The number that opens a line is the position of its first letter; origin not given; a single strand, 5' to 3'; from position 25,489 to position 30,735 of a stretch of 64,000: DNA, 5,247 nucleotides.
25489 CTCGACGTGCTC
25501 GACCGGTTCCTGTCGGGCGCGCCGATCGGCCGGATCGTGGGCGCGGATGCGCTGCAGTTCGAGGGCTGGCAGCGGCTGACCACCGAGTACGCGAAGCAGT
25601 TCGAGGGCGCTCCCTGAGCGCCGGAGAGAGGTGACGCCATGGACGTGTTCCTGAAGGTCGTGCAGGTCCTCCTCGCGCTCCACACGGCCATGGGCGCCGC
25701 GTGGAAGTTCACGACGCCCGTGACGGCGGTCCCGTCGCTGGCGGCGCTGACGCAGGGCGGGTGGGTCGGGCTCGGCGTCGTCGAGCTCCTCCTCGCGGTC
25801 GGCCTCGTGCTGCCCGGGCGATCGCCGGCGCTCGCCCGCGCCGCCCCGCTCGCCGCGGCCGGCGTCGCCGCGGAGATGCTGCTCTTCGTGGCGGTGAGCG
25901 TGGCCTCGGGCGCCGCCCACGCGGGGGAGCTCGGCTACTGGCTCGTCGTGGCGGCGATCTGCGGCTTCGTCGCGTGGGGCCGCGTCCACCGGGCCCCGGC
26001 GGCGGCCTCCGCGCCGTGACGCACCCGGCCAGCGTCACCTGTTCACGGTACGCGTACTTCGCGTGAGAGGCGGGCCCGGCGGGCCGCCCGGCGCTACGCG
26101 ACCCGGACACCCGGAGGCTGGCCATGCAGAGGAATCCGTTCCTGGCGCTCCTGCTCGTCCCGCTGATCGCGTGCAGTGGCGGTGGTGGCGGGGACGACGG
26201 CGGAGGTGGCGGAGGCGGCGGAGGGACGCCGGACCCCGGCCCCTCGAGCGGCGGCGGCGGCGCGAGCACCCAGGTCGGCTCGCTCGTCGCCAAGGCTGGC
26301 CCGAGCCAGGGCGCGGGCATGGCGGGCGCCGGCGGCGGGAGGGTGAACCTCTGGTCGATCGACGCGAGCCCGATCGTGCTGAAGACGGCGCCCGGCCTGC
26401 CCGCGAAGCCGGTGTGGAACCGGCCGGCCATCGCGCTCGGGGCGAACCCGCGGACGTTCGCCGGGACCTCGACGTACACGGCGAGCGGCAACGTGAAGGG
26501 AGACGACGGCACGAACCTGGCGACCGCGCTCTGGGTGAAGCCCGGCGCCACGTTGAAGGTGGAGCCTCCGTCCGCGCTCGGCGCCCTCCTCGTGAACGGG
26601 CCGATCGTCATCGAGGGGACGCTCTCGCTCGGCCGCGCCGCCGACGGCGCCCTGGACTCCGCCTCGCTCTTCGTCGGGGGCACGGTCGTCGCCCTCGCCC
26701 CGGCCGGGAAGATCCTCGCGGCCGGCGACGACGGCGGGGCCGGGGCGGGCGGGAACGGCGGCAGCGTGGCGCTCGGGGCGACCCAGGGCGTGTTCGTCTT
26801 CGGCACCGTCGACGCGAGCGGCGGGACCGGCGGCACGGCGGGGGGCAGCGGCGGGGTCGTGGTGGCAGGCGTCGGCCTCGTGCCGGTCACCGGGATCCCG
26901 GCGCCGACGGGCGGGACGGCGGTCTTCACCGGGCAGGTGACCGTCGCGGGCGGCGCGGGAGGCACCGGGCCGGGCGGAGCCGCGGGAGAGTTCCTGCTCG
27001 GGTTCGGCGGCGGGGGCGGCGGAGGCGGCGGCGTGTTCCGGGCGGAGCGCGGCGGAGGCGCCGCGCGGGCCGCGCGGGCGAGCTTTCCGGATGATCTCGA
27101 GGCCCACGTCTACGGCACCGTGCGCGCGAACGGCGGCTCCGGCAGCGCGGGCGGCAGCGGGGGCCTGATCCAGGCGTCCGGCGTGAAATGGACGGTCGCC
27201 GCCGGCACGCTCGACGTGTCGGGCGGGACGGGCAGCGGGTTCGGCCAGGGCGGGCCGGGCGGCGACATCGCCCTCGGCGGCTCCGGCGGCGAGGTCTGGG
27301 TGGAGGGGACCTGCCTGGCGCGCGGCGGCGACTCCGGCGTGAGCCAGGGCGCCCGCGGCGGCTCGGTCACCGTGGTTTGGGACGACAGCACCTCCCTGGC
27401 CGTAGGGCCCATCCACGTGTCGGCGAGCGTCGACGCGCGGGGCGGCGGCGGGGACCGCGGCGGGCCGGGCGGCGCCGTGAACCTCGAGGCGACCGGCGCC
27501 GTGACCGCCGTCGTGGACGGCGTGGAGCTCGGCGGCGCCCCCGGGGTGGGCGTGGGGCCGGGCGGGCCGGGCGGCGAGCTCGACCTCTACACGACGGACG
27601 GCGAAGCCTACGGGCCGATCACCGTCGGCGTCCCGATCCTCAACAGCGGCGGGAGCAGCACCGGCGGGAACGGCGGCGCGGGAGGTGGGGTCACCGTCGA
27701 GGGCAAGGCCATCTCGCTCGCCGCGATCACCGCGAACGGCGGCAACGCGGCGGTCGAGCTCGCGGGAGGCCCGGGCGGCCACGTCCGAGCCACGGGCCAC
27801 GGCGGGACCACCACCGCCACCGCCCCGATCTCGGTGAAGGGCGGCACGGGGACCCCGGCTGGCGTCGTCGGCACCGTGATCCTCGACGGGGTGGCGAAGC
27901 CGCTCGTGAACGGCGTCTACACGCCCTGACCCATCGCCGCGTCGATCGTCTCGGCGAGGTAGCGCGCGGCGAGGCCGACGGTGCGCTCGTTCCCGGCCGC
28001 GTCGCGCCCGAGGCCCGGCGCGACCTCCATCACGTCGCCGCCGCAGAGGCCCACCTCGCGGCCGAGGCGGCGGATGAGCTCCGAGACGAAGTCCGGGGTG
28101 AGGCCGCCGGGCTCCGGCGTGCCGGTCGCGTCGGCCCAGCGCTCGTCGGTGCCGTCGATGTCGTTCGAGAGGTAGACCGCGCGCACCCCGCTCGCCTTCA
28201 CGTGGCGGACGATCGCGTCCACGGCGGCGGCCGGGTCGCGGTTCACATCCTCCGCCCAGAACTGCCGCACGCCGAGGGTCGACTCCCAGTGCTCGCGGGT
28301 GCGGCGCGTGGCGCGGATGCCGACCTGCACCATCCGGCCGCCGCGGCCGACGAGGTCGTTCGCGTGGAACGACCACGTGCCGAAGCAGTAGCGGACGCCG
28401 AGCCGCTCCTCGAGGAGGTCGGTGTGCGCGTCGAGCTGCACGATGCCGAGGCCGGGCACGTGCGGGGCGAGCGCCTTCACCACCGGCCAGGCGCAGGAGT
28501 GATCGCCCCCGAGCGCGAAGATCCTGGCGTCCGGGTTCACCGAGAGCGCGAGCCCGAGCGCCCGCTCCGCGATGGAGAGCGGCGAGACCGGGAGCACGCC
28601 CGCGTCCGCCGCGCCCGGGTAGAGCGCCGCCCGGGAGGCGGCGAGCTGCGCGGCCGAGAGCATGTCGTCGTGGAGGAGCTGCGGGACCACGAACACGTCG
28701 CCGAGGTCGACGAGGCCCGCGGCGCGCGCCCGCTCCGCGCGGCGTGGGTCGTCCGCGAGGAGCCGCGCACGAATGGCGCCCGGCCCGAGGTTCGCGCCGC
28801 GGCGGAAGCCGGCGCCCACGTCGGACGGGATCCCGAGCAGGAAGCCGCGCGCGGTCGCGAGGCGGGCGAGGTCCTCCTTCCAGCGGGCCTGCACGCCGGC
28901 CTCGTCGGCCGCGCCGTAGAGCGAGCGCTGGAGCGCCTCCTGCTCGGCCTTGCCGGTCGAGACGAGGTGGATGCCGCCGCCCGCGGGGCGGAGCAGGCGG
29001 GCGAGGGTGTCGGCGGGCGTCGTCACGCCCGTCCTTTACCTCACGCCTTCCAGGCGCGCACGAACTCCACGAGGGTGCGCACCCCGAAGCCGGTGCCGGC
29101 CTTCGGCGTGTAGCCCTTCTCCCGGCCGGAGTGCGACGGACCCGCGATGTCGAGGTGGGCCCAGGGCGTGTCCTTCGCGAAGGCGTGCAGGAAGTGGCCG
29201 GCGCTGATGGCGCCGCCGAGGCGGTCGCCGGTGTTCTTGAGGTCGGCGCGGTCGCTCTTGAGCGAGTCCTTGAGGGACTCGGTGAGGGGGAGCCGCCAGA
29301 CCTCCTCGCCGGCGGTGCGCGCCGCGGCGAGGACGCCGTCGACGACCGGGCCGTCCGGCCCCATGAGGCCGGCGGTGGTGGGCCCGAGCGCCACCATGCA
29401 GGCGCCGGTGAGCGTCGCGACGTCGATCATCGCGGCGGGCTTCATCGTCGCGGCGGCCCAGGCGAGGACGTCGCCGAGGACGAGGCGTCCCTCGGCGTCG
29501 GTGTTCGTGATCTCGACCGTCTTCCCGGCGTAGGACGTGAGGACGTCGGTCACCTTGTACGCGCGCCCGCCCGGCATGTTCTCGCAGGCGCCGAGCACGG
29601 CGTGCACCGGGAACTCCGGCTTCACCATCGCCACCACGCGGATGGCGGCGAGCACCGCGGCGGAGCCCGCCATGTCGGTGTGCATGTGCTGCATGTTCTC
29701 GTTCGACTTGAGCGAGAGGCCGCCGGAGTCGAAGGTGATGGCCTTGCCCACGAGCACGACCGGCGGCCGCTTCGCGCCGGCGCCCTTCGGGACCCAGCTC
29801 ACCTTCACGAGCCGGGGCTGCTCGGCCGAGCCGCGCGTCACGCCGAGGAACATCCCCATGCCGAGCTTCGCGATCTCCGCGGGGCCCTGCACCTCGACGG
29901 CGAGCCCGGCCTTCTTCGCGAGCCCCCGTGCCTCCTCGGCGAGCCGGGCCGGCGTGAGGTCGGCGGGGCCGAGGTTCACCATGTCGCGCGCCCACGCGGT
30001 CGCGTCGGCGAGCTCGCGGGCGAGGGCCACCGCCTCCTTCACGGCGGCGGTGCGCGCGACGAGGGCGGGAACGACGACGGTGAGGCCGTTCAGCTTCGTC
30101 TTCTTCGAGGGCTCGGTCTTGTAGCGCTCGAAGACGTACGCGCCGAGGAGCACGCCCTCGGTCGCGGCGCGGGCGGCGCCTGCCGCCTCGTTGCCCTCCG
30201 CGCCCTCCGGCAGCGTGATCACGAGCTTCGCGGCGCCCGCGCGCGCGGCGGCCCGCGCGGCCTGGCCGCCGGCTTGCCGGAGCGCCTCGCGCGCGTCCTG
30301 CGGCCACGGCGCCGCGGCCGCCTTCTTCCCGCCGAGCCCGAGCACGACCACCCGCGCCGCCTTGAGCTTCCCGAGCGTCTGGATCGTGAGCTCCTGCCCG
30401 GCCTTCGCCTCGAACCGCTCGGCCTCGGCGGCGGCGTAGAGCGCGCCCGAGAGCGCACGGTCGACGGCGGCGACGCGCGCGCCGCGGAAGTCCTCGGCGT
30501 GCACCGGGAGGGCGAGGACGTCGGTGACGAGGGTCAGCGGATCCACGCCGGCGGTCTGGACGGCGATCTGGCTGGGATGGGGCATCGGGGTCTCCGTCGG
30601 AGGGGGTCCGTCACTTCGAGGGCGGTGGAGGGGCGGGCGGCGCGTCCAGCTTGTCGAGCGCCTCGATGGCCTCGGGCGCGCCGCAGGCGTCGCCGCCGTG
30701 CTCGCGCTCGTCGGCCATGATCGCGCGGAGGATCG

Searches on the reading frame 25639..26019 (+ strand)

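Call 25: search_protein_families(library=pfam, proteins=[window:25639-26019:+], max_evalue=0.001)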
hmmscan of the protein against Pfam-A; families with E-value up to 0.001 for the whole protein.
window:25639-26019:+ (126 aa): 1 family
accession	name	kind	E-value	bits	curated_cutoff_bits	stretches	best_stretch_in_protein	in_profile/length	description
PF13564.11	DoxX_2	-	0.00021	21.8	26.3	1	7-108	1-100/103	DoxX-like family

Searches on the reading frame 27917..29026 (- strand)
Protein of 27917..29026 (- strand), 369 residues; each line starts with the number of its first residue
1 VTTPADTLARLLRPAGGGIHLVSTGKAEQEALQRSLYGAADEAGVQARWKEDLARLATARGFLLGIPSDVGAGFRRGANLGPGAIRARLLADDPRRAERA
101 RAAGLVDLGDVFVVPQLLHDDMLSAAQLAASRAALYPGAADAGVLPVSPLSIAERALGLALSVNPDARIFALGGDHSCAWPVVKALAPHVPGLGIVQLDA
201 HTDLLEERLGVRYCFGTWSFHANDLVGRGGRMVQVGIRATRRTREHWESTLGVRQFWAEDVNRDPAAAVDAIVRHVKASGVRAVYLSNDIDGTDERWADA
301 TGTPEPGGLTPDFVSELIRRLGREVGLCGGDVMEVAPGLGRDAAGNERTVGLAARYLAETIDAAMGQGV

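Call 25: search_protein_families(library=pfam, proteins=[window:27917-29026:-], max_evalue=0.001)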
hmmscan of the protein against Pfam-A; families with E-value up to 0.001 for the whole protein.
window:27917-29026:- (369 aa): 1 family
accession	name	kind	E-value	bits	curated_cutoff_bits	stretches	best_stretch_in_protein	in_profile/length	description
PF00491.26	Arginase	-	3.5e-49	168.2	22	1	63-359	5-276/280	Arginase family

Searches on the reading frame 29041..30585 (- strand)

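Call 26: search_protein_families(library=pfam, proteins=[window:29041-30585:-], max_evalue=0.00001)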
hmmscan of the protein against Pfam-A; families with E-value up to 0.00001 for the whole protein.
window:29041-30585:- (514 aa): 2 families
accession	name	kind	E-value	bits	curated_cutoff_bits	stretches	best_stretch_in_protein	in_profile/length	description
PF00883.26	Peptidase_M17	-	2.6e-112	375.5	25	1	198-506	2-310/310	Cytosol aminopeptidase family, catalytic domain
PF02789.23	Peptidase_M17_N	-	3.1e-23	82.5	23.4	1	39-158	15-128/129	Cytosol aminopeptidase family, N-terminal domain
